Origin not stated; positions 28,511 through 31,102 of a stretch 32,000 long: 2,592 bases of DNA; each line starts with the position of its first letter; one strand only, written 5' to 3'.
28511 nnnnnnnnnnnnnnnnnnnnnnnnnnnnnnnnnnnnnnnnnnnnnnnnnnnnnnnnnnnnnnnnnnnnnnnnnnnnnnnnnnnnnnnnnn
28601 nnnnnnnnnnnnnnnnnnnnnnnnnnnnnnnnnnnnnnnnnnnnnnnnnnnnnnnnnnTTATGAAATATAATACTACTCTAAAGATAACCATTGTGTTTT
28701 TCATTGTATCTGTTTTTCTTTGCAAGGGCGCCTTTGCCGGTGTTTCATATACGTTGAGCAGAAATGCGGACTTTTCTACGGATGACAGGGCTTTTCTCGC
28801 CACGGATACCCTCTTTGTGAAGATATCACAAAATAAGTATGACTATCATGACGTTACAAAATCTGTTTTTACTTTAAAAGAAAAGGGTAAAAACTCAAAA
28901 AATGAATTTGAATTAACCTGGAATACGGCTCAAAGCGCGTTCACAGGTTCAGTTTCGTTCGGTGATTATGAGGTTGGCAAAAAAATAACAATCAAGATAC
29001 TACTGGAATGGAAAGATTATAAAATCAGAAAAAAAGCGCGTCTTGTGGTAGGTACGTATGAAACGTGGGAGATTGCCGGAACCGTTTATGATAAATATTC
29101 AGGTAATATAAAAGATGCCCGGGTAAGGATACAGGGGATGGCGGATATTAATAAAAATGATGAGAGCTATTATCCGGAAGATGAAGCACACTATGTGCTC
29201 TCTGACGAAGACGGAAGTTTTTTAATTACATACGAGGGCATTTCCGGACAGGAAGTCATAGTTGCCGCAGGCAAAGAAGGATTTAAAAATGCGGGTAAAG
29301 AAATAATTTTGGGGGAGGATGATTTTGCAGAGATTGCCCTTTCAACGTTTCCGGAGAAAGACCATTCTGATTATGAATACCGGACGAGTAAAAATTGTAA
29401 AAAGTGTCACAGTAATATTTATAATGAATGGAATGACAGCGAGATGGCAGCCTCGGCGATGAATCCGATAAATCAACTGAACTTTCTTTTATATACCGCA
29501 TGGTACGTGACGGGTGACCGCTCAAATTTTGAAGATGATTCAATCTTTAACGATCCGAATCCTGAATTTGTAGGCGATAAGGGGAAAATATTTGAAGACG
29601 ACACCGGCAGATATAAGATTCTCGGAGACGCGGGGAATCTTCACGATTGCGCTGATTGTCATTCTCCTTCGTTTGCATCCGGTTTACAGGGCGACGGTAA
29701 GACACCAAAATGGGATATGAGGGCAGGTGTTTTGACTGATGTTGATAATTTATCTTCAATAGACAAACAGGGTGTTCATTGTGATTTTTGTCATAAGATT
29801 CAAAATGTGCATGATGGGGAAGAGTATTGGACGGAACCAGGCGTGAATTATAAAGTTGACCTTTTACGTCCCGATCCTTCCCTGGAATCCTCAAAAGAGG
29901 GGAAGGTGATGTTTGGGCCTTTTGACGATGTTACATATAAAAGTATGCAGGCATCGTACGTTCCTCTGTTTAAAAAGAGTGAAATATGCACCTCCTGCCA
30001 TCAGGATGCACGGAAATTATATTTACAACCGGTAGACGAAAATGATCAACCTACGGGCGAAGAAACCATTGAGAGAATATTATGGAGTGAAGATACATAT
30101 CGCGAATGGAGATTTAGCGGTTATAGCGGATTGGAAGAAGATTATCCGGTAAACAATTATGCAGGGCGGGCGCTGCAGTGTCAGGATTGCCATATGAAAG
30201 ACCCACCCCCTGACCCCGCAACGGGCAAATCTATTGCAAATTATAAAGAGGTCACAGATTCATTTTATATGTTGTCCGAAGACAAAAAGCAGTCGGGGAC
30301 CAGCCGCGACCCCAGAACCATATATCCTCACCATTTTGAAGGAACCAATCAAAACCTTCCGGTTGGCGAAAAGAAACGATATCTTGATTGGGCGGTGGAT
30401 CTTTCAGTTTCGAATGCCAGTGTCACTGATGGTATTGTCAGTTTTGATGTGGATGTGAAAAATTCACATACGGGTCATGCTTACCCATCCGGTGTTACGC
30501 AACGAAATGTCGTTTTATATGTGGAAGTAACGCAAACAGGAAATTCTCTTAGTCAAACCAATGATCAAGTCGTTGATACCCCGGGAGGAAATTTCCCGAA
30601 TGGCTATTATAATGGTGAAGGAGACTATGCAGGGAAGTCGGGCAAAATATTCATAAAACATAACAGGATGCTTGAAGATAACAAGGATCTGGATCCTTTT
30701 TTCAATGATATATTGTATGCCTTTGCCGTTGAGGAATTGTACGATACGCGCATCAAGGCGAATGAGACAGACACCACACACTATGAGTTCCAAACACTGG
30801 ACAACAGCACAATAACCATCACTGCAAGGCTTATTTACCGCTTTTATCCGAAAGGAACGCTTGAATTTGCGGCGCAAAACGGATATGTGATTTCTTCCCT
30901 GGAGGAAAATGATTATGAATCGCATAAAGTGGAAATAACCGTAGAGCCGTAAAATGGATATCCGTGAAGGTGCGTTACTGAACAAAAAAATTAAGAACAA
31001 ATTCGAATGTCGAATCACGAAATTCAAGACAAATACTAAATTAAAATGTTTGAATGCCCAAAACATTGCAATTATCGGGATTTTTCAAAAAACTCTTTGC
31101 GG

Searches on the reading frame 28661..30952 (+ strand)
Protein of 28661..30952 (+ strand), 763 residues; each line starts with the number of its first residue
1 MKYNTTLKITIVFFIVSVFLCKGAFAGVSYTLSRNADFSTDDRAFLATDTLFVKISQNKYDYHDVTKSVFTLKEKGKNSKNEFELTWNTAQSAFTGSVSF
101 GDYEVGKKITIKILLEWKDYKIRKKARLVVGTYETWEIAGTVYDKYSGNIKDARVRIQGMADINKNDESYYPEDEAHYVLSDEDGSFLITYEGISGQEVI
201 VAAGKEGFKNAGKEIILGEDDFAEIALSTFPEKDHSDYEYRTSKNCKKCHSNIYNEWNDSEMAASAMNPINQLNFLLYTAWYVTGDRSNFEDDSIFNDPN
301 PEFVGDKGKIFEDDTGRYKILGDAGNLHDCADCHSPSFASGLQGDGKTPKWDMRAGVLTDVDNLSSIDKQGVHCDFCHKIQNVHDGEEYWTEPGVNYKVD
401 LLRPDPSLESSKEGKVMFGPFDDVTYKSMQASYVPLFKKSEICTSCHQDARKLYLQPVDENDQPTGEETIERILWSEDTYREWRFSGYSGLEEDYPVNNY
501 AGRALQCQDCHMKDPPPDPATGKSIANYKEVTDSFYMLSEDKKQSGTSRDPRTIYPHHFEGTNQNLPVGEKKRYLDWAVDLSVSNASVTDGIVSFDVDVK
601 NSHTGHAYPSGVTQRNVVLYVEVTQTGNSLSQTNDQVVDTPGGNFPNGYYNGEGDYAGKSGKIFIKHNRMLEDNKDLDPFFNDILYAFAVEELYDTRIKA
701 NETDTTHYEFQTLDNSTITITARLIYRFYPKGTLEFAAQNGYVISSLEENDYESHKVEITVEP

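Call 3: search_protein_families(library=pfam, proteins=[window:28661-30952:+], max_evalue=0.01)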
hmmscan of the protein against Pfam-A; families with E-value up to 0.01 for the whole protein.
window:28661-30952:+ (763 aa): 4 families
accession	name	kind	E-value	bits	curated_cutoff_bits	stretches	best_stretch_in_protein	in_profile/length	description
PF14522.11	Cytochrome_C7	-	6.6e-09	35.9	24.8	0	328-382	14-52/67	Cytochrome c7 and related cytochrome c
PF03264.19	Cytochrom_NNT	-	6.3e-06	26.5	24.1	0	231-267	113-149/174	NapC/NirT cytochrome c family, N-terminal region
PF14537.11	Cytochrom_c3_2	-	0.00012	22.9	25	0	240-253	23-36/79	Cytochrome c3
PF22113.1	Mtrc-MtrF_II-IV_dom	-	0.0034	17.4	30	0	326-451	27-131/176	Outer membrane cytochrome MtrC/MtrF-like, domains II/IV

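Call 50: search_protein_families(library=ncbifam, proteins=[window:28661-30952:+], max_evalue=0.001)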
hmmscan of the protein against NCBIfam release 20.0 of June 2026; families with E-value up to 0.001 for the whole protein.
window:28661-30952:+ (763 aa): 1 family
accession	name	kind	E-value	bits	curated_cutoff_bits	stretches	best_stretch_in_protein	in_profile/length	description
NF040886.1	cyt_C_like_Sec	equivalog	0.00054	18.7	250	1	243-270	45-72/423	multiheme c-type cytochrome (seleno)protein ExtKL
